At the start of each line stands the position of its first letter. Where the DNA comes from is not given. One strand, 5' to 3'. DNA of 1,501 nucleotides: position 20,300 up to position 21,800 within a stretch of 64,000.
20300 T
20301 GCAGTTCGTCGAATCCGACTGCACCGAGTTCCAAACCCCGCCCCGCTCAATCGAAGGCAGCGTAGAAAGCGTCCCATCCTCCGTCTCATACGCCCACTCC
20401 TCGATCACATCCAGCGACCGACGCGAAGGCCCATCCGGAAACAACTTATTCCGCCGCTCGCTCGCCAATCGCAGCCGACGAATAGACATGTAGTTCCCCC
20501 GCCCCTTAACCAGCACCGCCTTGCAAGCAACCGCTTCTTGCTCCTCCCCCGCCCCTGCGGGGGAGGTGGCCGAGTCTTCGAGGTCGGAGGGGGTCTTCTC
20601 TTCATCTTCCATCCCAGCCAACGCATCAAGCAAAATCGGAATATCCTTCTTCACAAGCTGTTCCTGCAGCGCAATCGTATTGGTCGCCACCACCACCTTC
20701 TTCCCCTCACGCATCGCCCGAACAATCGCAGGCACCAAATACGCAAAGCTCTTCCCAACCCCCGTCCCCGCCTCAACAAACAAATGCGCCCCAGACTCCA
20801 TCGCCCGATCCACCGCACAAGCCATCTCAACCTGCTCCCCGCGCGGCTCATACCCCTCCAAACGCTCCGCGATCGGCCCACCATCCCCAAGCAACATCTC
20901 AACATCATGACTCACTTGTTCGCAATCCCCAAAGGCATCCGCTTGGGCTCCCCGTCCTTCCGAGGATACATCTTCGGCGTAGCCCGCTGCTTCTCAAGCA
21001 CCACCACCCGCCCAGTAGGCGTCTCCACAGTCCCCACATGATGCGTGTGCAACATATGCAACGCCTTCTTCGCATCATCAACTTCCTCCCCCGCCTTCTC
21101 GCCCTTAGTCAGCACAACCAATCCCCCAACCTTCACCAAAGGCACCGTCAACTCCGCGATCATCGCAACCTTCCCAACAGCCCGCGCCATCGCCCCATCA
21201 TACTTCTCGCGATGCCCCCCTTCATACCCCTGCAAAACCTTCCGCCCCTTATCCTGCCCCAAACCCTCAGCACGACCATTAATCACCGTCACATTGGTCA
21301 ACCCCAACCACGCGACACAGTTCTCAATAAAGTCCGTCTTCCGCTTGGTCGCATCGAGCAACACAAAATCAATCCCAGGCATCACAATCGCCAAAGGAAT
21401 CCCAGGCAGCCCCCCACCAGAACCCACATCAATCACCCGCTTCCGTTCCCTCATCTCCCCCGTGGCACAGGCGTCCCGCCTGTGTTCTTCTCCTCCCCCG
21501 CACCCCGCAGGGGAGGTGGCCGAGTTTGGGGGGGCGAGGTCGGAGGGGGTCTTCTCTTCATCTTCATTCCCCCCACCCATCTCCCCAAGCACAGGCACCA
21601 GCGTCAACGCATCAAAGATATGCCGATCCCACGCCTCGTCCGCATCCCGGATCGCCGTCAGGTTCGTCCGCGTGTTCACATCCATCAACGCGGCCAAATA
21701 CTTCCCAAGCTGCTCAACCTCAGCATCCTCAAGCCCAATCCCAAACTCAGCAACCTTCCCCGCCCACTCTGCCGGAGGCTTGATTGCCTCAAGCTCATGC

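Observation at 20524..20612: Family of palindromic G/C-rich elements inserted in-frame in conserved genes (copy in dinG)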

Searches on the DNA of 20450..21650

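Call 22: search_rna_families(source=window, start=20450, end=21650, threshold=evalue, max_evalue=10, show_alignments=2)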
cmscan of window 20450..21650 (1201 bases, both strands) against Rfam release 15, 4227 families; matches with E-value up to 10: 11.
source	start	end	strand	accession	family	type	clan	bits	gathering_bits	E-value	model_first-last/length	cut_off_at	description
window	21519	21581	+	RF03774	mir-2110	Gene; miRNA;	-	17.9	90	4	1-75/75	no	mir-2110 microRNA precursor family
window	21527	21589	-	RF01022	mir-611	Gene; miRNA;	-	17.6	90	1.2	1-65/65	no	mir-611 microRNA precursor family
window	20507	20576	-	RF01014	mir-1306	Gene; miRNA;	-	17.2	70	1.5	1-72/72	no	mir-1306 microRNA precursor family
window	21512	21584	+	RF00707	mir-197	Gene; miRNA;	-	17.2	74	9.9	1-75/75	no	mir-197 microRNA precursor family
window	21517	21587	+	RF03873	mir-3192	Gene; miRNA;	-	16.6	80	4.9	1-77/77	no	mir-3192 microRNA precursor family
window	21483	21526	-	RF01014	mir-1306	Gene; miRNA;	-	16.5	70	2.3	1-72/72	no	mir-1306 microRNA precursor family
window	21618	21650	+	RF01668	P10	Gene; sRNA;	-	15.4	37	1.4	1-33/72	3'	Pseudomonas sRNA P10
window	21479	21547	-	RF00767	mir-150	Gene; miRNA;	-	14.7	55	9.7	1-82/82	no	mir-150 microRNA precursor family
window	20546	20610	-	RF01128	sR43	Gene; snRNA; snoRNA; CD-box;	-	13.4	45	1.8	1-56/56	no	Small nucleolar RNA sR42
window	21088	21143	-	RF01276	sR53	Gene; snRNA; snoRNA; CD-box;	-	12.4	49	5.5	1-60/60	no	Small nucleolar RNA sR53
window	21539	21565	-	RF01128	sR43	Gene; snRNA; snoRNA; CD-box;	-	11.6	45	5.6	1-56/56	no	Small nucleolar RNA sR42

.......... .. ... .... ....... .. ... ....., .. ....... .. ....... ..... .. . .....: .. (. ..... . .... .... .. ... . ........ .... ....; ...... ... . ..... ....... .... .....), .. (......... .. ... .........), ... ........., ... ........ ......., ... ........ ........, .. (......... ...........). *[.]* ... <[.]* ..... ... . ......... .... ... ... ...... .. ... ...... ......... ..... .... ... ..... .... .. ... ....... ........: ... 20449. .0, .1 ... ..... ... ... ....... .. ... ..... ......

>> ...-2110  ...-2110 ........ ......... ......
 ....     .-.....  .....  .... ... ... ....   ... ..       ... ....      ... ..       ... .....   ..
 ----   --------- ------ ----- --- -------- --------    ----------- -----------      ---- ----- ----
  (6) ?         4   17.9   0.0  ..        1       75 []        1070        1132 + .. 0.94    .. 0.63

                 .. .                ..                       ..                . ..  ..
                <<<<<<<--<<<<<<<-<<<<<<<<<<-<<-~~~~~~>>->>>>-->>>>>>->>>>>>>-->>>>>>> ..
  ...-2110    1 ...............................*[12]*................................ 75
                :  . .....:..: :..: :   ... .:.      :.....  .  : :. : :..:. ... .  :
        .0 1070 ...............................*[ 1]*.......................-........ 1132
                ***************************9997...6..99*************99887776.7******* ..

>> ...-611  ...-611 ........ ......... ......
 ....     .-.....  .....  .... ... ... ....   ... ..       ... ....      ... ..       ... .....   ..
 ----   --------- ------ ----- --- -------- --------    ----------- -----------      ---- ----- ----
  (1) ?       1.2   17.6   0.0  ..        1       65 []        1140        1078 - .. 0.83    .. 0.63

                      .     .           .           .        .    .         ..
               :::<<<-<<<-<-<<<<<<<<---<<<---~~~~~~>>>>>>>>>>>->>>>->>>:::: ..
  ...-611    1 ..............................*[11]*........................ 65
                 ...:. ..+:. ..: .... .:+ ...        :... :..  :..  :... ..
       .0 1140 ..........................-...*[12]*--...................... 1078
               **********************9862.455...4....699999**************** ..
